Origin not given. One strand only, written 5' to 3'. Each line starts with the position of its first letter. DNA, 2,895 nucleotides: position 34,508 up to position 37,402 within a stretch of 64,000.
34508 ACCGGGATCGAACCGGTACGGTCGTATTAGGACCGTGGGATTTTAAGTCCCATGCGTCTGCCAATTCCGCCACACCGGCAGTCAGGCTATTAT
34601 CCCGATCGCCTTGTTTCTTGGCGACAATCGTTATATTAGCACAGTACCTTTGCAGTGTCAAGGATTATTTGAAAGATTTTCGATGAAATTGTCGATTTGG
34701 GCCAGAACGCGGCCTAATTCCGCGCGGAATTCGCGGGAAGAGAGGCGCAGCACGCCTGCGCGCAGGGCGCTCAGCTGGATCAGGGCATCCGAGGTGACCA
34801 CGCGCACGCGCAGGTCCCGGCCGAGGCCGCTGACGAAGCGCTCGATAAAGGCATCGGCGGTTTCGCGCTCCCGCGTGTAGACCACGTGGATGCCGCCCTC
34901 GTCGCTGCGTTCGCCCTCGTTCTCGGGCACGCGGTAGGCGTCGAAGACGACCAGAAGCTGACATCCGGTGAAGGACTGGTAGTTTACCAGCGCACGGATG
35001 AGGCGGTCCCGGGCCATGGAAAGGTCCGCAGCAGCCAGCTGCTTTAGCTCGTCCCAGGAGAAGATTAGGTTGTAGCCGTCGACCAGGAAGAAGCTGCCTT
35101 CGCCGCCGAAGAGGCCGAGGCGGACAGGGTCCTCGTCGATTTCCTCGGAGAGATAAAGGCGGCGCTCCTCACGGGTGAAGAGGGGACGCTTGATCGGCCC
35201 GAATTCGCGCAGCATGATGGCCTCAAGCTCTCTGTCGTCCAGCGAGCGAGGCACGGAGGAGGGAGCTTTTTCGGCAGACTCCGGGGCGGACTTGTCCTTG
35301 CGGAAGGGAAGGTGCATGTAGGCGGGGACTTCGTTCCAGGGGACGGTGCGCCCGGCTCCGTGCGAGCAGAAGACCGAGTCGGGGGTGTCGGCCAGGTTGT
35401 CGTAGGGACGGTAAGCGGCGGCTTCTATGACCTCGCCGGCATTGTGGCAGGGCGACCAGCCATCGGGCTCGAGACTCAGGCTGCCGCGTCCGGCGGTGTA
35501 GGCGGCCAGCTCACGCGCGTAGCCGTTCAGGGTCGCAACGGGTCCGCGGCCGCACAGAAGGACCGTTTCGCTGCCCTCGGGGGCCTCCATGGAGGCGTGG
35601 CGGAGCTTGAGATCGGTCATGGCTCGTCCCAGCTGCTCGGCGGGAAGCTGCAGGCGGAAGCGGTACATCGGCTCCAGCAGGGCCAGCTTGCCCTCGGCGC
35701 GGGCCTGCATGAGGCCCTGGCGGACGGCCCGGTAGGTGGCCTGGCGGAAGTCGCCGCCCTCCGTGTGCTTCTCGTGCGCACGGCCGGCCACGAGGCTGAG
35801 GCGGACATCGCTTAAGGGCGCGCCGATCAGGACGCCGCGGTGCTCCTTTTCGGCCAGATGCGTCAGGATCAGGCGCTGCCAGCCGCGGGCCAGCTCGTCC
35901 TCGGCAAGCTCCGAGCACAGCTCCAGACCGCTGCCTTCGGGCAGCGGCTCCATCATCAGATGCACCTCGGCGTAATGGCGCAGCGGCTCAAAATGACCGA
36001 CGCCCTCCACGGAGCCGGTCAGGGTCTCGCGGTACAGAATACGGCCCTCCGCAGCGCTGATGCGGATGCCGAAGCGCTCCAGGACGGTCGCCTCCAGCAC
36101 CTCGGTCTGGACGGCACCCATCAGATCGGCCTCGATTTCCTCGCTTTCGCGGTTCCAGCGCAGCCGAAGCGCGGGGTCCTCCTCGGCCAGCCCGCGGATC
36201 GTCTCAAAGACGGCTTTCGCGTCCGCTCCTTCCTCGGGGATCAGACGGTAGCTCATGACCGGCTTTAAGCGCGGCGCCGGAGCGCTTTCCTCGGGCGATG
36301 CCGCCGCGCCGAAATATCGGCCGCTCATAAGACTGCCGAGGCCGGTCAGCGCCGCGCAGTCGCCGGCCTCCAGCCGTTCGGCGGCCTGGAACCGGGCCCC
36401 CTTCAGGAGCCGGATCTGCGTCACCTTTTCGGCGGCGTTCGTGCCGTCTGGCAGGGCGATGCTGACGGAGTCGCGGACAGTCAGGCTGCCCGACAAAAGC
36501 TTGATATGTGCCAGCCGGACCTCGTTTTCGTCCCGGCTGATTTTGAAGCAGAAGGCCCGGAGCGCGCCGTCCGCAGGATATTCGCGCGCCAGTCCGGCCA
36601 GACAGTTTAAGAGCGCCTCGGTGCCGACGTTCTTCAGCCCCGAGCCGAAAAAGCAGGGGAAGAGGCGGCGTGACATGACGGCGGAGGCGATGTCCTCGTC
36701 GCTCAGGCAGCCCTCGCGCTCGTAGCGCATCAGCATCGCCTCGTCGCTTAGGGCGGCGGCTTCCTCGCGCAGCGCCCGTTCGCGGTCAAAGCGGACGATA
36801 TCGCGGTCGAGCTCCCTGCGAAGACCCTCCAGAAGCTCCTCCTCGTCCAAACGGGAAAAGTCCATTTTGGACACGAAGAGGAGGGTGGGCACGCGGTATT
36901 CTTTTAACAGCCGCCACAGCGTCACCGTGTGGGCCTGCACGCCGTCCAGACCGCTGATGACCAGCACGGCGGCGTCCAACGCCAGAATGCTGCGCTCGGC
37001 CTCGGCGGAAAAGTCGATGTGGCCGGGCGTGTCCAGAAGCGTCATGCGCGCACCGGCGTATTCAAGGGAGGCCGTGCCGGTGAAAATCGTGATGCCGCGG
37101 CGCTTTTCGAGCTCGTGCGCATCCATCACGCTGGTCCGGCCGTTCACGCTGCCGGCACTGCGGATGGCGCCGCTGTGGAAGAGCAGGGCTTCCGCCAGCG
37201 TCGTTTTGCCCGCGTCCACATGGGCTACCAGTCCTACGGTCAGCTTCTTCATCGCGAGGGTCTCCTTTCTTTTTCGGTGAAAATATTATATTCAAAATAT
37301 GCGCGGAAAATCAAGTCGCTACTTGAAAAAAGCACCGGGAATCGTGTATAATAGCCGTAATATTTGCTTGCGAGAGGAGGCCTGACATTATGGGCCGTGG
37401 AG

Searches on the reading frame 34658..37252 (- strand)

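Call 74: search_protein_families(library=pfam, proteins=[window:34658-37252:-], max_evalue=0.00001)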
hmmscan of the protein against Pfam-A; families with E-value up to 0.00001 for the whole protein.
window:34658-37252:- (864 aa): 6 families
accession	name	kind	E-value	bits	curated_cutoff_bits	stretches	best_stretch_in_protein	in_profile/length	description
PF00009.33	GTP_EFTU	-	2.4e-44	151.6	26.5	1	4-219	4-183/188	Elongation factor Tu GTP binding domain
PF05991.17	NYN_YacP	-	3.6e-43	147.9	24.6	1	723-859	2-140/166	YacP-like NYN domain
PF03764.24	EFG_IV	-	4.4e-17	62.4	24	1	403-517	1-120/121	Elongation factor G, domain IV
PF00679.30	EFG_C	-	2.1e-16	60.2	27.9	1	525-604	2-83/89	Elongation factor G C-terminus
PF14492.12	EFG_III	-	3e-07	30.8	27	1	330-399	3-72/75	Elongation Factor G, domain III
PF22042.2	EF-G_D2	-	8.6e-06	26.2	27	0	232-311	3-78/84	Elongation factor G domain 2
